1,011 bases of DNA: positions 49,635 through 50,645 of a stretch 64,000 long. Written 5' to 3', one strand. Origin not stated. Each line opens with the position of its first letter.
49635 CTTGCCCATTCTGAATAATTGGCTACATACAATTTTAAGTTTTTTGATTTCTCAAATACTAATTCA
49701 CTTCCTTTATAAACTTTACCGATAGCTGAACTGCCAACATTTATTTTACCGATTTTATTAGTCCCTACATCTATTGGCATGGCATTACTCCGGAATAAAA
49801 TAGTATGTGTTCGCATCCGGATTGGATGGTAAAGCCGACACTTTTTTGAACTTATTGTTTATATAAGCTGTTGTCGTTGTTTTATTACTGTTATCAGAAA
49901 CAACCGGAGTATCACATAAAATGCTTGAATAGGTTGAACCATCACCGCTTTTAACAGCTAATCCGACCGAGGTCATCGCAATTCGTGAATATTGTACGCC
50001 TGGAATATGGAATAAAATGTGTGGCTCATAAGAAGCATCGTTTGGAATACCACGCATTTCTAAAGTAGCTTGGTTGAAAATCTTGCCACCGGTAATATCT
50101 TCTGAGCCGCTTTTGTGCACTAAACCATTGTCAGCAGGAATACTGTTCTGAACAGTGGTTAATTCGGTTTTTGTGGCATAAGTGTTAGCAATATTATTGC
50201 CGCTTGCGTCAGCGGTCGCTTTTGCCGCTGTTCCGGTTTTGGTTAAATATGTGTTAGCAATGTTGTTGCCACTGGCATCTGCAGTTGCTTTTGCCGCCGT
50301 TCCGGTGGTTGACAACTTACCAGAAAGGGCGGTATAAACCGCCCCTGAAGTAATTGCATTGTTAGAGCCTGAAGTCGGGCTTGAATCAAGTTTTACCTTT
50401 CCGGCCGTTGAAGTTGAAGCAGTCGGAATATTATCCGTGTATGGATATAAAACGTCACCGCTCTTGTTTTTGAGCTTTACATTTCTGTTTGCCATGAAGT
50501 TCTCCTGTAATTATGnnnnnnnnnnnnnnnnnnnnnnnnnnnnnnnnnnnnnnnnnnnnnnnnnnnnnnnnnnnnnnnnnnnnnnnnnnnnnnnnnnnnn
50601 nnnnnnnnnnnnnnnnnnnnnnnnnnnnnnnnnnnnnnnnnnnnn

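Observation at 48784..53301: Duplicated tail-fibre + tip cassettes between the M-like and L-like tail genes, with a shared C-terminal Y-E-E/D-M tail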

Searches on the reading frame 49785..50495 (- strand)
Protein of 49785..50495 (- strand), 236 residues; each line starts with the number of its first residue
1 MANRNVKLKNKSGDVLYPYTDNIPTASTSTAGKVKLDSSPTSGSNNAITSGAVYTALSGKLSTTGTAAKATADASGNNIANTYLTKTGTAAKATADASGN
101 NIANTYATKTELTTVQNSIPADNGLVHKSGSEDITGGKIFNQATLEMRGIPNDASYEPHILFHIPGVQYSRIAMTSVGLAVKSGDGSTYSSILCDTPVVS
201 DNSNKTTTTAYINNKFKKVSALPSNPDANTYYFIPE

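Call 3: search_protein_families(library=pfam, proteins=[window:49785-50495:-], max_evalue=0.01)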
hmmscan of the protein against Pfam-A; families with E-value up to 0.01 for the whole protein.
window:49785-50495:- (236 aa): 0 families

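Call 4: search_protein_families(library=phrogs, proteins=[window:49785-50495:-], max_evalue=0.01)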
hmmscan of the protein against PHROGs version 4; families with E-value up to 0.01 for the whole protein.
window:49785-50495:- (236 aa): 0 families

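Call 26: search_protein_families(library=pfam, proteins=[window:49785-50495:-], max_evalue=10)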
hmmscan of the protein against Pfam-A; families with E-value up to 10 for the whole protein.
window:49785-50495:- (236 aa): 0 families

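Call 33: search_solved_structures(query=window:49785-50495:-, max_evalue=1, show_alignments=2)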
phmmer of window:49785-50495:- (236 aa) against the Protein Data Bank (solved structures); distinct sequences matched with E-value up to 1: 1.
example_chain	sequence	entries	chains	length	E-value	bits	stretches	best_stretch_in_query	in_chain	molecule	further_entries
6sku_A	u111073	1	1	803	0.84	12.7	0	94-157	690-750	Phosphocholine transferase AnkX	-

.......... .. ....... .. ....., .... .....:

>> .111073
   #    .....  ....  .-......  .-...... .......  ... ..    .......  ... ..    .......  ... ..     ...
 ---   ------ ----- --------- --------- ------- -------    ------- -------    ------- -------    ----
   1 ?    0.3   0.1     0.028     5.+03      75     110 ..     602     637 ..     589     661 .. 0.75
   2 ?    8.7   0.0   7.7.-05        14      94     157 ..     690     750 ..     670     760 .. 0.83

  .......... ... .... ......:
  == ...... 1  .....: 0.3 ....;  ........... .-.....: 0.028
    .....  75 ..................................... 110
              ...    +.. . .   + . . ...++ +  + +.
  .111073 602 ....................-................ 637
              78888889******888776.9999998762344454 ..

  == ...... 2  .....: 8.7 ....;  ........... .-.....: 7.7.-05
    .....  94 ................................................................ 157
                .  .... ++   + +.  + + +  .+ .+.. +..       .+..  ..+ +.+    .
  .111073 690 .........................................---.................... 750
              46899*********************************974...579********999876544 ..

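Call 53: find_homologous_proteins(query=window:49785-50495:-, max_evalue=0.001)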
Query window:49785-50495:- (236 aa): 347 proteins with E <= 0.001 among 3518 candidates; the best 120 are listed.
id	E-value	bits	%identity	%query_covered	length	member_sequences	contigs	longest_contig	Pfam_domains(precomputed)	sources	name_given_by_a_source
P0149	5.1e-134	463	93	100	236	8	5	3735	-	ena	-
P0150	3.5e-132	457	92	100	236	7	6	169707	-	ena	-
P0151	8.8e-129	446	89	100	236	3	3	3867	-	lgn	-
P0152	4.2e-121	421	82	100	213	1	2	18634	-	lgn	-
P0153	3.5e-110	385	79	100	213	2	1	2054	-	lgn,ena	-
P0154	2.0e-103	363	72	100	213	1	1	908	-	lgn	-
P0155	6.0e-101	355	69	100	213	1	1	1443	-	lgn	-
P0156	1.6e-99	350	69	100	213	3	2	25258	-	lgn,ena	-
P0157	1.5e-97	344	69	100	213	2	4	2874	-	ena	-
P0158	2.9e-93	330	72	100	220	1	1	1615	-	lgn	-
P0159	1.1e-92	328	73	100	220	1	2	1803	-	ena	-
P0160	8.7e-81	289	65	100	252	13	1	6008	-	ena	-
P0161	5.7e-80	286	62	100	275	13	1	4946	-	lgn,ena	-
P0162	1.9e-79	284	60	100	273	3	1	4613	-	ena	-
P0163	1.0e-70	256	53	100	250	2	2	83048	-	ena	-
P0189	5.1e-43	165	60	65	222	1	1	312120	PF21882.3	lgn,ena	-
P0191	2.7e-42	163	59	61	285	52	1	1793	PF21882.3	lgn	-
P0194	6.6e-37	145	90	25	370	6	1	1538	PF18338.8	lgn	-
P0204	4.7e-32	130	84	35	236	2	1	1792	PF21939.2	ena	-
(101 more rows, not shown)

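Call 54: search_protein_families(library=pfam, proteins=[P0189, P0191, P0194, P0204], max_evalue=0.01)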
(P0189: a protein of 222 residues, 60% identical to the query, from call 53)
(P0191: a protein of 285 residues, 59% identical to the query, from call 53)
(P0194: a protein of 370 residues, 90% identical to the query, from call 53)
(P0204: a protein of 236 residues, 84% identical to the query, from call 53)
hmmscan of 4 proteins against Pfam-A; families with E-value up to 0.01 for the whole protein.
P0189 (222 aa): 2 families
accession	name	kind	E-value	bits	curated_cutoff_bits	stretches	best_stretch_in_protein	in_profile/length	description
PF21882.2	Gp53-like_C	-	9.4e-14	52.2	24.9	1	147-222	1-84/84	Putative tail fiber protein gp53-like, C-terminal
PF18338.7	BppL_N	-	3.1e-08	33.4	25.8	1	99-120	2-23/25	Lower baseplate protein N-terminal domain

P0191 (285 aa): 2 families
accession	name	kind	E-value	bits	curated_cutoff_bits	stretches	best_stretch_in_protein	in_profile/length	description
PF21882.2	Gp53-like_C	-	2.7e-12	47.5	24.9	1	147-222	1-84/84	Putative tail fiber protein gp53-like, C-terminal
PF18338.7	BppL_N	-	6.2e-08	32.4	25.8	1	99-120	2-23/25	Lower baseplate protein N-terminal domain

P0194 (370 aa): 1 family
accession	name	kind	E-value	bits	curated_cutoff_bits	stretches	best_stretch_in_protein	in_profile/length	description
PF18338.7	BppL_N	-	3.8e-09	36.2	25.8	1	65-84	4-23/25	Lower baseplate protein N-terminal domain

P0204 (236 aa): 1 family
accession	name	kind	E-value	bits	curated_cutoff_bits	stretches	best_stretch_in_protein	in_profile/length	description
PF21939.1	Gp10_C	-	4.1e-05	25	27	1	92-234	1-138/139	Baseplate structural protein Gp10, C-terminal domain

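Call 55: search_protein_families(library=ncbifam, proteins=[window:49785-50495:-], max_evalue=0.1)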
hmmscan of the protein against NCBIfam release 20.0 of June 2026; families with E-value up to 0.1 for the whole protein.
window:49785-50495:- (236 aa): 0 families
